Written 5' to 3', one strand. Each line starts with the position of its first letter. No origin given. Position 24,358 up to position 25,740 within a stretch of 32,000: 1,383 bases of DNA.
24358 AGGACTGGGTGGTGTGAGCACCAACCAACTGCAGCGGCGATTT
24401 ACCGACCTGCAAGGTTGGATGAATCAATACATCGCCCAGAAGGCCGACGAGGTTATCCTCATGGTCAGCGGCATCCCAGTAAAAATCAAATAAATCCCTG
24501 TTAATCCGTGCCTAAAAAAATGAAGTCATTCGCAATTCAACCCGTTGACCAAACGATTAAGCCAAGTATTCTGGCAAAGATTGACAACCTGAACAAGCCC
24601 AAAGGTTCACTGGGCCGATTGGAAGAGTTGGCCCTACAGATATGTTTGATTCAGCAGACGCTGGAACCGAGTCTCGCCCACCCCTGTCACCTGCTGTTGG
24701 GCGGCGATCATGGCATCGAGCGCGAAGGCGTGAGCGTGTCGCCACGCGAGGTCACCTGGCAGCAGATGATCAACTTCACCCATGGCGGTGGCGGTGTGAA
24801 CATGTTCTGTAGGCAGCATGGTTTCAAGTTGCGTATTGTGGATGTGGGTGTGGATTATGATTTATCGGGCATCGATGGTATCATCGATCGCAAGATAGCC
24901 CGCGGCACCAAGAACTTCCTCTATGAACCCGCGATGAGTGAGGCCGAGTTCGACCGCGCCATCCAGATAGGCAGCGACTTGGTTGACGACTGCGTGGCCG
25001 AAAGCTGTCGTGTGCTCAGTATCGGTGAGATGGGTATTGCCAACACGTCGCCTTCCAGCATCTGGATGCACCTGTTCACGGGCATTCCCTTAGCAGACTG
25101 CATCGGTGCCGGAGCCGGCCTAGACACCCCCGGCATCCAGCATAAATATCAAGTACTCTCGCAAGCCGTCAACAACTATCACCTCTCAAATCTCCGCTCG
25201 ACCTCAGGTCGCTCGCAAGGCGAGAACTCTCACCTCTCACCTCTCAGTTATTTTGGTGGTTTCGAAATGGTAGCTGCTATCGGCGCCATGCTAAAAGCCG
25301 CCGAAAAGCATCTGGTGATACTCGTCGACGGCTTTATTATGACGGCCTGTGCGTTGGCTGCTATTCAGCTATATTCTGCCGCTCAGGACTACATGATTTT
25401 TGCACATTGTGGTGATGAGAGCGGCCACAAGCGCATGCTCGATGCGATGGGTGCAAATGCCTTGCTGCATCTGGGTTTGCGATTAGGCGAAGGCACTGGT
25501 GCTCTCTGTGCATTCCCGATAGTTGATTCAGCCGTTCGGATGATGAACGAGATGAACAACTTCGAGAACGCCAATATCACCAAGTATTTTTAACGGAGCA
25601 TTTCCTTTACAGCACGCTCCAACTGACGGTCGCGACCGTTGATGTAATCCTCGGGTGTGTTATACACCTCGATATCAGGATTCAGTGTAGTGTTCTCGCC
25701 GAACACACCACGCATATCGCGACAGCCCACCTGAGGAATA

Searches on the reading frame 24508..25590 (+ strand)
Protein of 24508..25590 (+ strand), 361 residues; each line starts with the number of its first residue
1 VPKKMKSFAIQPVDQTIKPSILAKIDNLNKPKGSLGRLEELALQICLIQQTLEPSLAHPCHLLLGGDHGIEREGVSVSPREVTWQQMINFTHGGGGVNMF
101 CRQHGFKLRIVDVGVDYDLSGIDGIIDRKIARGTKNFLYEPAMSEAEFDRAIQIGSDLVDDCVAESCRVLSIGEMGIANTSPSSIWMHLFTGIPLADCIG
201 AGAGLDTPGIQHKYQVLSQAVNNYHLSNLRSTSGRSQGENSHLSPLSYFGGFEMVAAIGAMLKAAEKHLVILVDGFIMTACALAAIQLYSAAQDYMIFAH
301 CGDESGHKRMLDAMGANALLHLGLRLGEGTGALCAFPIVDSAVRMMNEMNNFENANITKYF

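Call 12: find_homologous_proteins(query=window:24508-25590:+, max_evalue=1e-30)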
Query window:24508-25590:+ (361 aa): 7999 proteins with E <= 1e-30 among 8000 candidates; the best 120 are listed.
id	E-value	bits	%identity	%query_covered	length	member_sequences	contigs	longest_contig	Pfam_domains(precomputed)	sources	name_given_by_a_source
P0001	3.0e-239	811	100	99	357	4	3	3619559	PF02277.23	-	-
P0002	2.2e-226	769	94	99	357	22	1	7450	PF02277.23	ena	-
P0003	1.4e-210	717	77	99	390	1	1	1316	PF02277.23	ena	-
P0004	5.8e-209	711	89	99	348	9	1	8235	PF02277.23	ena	-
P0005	6.9e-209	711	89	99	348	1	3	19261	PF02277.23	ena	-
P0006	2.5e-207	706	87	99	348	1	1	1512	PF02277.23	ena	-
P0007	1.7e-206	703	87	99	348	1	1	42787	PF02277.23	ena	-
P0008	2.4e-205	700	87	99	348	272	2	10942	PF02277.23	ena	-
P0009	3.5e-205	699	87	99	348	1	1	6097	PF02277.23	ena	-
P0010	6.8e-205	698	86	99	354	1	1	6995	PF02277.23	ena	-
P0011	7.2e-205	698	86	99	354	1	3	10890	PF02277.23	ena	-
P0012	1.5e-204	697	86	99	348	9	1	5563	PF02277.23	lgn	-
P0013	1.7e-204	697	86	99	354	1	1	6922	PF02277.23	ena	-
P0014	2.8e-204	696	87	99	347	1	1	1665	PF02277.23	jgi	-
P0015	5.8e-204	695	84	100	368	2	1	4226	PF02277.23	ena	-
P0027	8.7e-202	688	89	99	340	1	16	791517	PF02277.23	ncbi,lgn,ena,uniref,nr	ncbi:nicotinate-nucleotide-dimethylbenzimidazole phosphoribosyltransferase [Xylanibacter ruminicola]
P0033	1.3e-201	687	82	99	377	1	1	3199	PF02277.23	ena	-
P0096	2.0e-198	677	82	99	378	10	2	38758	PF02277.23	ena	-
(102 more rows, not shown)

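Call 15: find_encoding_contigs(protein=P0033, flank=3000, max_places=1)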
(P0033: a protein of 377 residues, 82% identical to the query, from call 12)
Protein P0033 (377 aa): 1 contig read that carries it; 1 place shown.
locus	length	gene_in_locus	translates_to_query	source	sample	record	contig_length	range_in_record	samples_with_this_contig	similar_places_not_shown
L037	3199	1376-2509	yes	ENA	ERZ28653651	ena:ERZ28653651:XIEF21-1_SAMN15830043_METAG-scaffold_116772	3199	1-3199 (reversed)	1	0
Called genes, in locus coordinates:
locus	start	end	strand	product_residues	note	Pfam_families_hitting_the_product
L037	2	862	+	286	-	?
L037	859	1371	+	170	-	PF02283:CobU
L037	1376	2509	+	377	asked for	PF02277:DBI_PRT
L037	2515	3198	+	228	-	?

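Call 16: find_encoding_contigs(protein=P0096, flank=3000, max_places=1)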
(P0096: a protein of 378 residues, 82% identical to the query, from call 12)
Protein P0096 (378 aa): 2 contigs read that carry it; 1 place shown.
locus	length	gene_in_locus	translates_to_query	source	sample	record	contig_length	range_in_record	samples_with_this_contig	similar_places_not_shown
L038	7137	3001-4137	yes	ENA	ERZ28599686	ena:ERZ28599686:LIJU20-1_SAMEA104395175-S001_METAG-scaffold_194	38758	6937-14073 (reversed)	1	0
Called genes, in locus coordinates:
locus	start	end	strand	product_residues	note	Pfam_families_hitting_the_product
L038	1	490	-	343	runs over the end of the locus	PF01032:FecCD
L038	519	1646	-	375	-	PF01497:Peripla_BP_2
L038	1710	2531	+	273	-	PF02654:CobS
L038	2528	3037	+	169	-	PF02283:CobU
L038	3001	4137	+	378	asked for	PF02277:DBI_PRT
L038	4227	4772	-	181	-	PF01558:POR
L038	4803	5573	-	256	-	PF02775:TPP_enzyme_C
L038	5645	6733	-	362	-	PF01855:POR_N, PF17147:PFOR_II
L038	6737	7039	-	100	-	PF00037:Fer4 (weak), PF12797:Fer4_2 (weak), PF12837:Fer4_6 (faint), PF13237:Fer4_10 (weak), PF14697:Fer4_21, PF12838:Fer4_7, PF13187:Fer4_9 (weak)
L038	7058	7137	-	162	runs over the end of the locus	PF01370:Epimerase, PF16363:GDP_Man_Dehyd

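Call 17: find_encoding_contigs(protein=P0015, flank=3000, max_places=1)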
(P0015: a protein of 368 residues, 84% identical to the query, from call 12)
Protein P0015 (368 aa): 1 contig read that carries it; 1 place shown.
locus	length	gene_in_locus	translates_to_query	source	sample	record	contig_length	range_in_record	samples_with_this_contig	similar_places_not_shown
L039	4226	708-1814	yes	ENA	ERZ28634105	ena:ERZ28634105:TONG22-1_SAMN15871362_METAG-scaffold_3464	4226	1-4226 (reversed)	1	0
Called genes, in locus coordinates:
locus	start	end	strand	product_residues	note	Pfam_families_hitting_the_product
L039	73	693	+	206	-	PF02283:CobU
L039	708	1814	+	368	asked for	PF02277:DBI_PRT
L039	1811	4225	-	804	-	?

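Call 18: find_encoding_contigs(protein=P0027, flank=3000, max_places=1)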
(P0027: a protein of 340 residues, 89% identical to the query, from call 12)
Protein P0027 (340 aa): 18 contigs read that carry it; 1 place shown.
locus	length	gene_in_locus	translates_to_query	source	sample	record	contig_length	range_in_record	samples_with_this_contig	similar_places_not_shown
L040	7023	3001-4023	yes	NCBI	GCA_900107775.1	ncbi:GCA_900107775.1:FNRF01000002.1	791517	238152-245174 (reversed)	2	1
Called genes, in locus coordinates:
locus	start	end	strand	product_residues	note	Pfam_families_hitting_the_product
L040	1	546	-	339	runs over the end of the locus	PF01032:FecCD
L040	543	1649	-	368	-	PF01497:Peripla_BP_2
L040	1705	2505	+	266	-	PF02654:CobS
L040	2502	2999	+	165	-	PF02283:CobU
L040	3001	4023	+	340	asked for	PF02277:DBI_PRT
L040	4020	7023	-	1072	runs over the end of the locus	PF26549:Tricorn_N, PF26550:Tricorn_2nd, PF07676:PD40, PF26549:Tricorn_N, PF26550:Tricorn_2nd, PF07676:PD40, PF14684:Tricorn_C1, PF03572:Peptidase_S41, +5 more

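Call 36: find_encoding_contigs(protein=P0014, flank=2000, max_places=1)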
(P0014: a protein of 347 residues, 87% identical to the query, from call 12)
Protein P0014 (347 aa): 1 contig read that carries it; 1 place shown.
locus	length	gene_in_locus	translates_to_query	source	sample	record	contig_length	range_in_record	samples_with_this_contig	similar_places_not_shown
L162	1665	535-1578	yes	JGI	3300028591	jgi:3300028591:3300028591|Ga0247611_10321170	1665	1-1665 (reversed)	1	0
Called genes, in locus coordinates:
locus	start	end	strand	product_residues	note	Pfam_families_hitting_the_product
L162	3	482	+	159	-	?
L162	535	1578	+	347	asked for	PF02277:DBI_PRT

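Call 37: find_encoding_contigs(protein=P0002, flank=2000, max_places=1)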
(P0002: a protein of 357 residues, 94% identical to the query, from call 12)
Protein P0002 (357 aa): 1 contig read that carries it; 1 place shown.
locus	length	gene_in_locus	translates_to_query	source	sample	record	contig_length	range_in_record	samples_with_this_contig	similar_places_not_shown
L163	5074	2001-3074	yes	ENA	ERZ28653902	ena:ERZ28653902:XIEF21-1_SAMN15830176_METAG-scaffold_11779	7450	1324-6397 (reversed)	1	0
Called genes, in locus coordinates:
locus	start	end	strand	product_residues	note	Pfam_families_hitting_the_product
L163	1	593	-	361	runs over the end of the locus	PF01497:Peripla_BP_2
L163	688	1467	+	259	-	PF02654:CobS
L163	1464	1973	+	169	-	PF02283:CobU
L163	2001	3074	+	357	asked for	PF02277:DBI_PRT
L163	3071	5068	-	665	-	PF26550:Tricorn_2nd, PF14684:Tricorn_C1, PF14685:PDZ_Tricorn (weak), PF03572:Peptidase_S41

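Call 52: search_solved_structures(query=window:24508-25590:+, show_alignments=1)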
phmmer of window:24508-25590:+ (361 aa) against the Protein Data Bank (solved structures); distinct sequences matched with E-value up to 0.001: 10.
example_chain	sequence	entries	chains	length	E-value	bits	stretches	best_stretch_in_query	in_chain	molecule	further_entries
1wx1_A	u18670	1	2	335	2e-57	198.1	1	23-358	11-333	nicotinate-nucleotide--dimethylbenzimidazole phosphoribosyltransferase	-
1j33_A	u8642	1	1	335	2.8e-57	197.6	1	23-358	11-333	CobT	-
6b5f_A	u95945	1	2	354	5.5e-54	186.8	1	10-357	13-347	Nicotinate-nucleotide--dimethylbenzimidazole phosphoribosyltransferase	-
1jh8_A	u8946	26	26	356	8.2e-54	186.2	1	24-357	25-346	Nicotinate Mononucleotide:5,6-Dimethylbenzimidazole Phosphoribosyltransferase | Nicotinate-nucleotide--dimethylbenzimidazole phosphoribosyltransferase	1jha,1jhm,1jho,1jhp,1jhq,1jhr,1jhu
1d0s_A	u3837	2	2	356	9.7e-54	186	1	24-357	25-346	NICOTINATE MONONUCLEOTIDE:5,6-DIMETHYLBENZIMIDAZOLE PHOSPHORIBOSYLTRANSFERASE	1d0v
4kqf_A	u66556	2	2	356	6.1e-53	183.4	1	24-357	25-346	Nicotinate-nucleotide--dimethylbenzimidazole phosphoribosyltransferase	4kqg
4kqh_A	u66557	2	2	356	6.6e-53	183.2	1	24-357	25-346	Nicotinate-nucleotide--dimethylbenzimidazole phosphoribosyltransferase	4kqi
4kqj_A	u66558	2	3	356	1e-52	182.7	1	24-357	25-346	Nicotinate-nucleotide--dimethylbenzimidazole phosphoribosyltransferase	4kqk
4hdk_A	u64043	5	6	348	5.1e-50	173.8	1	12-352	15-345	ArsA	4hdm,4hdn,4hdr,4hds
4hdk_B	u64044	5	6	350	5.2e-33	117.8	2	9-205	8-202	ArsB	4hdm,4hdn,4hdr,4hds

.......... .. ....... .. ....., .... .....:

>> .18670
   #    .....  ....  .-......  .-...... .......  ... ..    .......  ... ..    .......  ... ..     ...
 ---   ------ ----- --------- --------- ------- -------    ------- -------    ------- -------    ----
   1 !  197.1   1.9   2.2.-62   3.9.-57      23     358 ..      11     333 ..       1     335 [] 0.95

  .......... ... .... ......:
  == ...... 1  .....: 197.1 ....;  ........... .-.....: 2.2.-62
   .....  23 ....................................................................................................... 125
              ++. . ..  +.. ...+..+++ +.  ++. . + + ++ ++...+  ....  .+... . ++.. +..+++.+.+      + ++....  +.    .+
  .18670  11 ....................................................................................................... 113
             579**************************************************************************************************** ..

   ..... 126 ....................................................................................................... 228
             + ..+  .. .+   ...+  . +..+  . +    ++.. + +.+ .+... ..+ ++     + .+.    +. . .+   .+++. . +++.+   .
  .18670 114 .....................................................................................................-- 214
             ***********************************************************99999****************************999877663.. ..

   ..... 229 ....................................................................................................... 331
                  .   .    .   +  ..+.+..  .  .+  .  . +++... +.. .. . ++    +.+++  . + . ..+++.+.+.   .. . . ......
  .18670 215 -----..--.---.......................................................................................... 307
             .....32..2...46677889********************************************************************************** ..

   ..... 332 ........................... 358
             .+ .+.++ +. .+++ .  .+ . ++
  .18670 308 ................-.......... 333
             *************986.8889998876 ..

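Call 60: predict_structure(alignment_id=A1)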
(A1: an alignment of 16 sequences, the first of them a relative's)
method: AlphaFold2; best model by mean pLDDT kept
length: 357 residues; sequences in the alignment: 16
mean_pLDDT: 52.4   pTM: 0.57
mean pLDDT of the five models: 52.4, 44.5, 41.0, 37.5, 35.3
residues with pLDDT >= 90: 0; 70-90: 88; 50-70: 91; < 50: 178
segments of 3 or more residues with pLDDT < 50: 1-8, 20-102, 109-115, 120-132, 171-176, 229-236, 297-301, 312-357
pLDDT, mean of each block of 10 residues (from residue 1): 38 59 39 37 35 29 23 25 31 39 50 48 41 59 78 73 62 49 78 64 71 81 61 46 71 80 71 72 74 54 55 40 38 43 38 27
secondary structure, 60 per line:
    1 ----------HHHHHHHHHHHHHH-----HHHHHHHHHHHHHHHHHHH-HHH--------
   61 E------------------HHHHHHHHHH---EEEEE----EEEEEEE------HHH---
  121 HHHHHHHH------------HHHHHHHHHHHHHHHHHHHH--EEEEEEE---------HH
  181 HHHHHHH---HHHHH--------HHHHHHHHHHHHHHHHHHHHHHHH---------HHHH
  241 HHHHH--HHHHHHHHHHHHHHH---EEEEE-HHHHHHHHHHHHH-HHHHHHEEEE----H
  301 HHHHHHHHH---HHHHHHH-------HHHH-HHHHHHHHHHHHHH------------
elements in order: H11-24 H30-48 H80-89 E93-97 E102-108 H121-128 H141-160 E163-169 H179-187 H191-195 H204-227 H237-245 H248-262 E266-270 H272-284 H286-291 E292-295 H300-309 H313-319 H327-330 H332-345

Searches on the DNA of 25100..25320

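Call 63: search_rna_families(source=window, start=25100, end=25320, threshold=evalue, max_evalue=10)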
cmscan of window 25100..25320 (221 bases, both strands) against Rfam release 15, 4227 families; matches with E-value up to 10: 1.
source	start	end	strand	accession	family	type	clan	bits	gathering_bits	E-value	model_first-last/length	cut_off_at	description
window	25135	25186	-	RF01150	sR11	Gene; snRNA; snoRNA; CD-box;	-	11.6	39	6.7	1-57/57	no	Small nucleolar RNA sR11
